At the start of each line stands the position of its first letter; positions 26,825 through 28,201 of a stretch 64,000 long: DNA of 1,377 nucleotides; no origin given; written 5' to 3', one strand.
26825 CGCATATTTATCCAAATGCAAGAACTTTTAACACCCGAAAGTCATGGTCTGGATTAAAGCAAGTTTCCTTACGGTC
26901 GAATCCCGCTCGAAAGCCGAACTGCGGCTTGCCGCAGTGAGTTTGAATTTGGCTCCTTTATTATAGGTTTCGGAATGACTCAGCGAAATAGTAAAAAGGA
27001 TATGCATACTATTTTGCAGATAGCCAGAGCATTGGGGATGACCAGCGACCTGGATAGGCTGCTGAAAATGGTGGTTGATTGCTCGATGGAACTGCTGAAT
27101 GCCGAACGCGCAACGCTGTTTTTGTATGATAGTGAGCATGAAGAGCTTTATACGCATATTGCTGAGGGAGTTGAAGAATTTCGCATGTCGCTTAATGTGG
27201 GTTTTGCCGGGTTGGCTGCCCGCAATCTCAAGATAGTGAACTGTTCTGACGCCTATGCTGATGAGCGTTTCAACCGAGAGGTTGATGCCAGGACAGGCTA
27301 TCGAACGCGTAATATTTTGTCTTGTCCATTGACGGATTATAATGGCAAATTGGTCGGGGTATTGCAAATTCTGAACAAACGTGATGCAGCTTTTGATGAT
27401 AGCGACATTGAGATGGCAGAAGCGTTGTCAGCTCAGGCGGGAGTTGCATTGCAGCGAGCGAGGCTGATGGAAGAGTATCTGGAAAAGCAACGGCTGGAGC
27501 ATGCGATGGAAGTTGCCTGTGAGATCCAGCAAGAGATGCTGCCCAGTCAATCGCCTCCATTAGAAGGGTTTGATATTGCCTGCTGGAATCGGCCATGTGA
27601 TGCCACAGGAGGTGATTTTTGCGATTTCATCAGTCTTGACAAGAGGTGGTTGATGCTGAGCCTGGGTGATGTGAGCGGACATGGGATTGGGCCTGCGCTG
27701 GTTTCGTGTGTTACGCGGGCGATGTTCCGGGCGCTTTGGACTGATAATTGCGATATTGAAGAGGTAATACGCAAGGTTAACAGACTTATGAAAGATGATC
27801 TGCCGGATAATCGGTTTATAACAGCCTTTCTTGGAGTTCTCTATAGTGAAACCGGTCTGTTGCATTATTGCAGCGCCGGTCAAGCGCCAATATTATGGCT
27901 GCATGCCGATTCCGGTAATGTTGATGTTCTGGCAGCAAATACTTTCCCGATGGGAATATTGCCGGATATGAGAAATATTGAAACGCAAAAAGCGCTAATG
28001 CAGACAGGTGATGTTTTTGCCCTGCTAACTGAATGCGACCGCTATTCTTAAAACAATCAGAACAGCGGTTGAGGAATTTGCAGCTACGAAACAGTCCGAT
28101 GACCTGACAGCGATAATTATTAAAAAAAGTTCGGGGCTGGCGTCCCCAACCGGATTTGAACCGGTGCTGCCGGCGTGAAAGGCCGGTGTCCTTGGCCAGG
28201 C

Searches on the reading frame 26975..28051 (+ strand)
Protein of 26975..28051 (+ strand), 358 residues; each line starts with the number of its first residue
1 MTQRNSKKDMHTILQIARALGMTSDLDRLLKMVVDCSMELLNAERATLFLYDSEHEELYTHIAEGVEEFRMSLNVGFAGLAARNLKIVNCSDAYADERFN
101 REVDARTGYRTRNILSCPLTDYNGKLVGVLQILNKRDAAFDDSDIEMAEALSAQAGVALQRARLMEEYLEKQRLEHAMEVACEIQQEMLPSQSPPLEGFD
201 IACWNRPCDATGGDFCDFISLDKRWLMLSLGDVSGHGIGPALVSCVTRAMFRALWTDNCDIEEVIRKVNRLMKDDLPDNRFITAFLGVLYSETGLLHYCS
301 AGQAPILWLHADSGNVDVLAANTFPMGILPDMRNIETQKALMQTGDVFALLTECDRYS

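Call 77: find_related_loci(query=window:26975-28051:+, collection=metagenome_contigs, flank=2500)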
Query window:26975-28051:+ (358 aa) in metagenome_contigs; peptide patterns used: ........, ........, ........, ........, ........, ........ (x = any residue, [..] = any of these).
73 stretches matched a pattern; 2 encode a relative of the query (tblastn E <= 1e-3); 2 distinct loci.
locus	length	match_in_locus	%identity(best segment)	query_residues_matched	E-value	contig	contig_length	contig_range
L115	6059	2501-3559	87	1-353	0e+0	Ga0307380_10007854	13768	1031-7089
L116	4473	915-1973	85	1-353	0e+0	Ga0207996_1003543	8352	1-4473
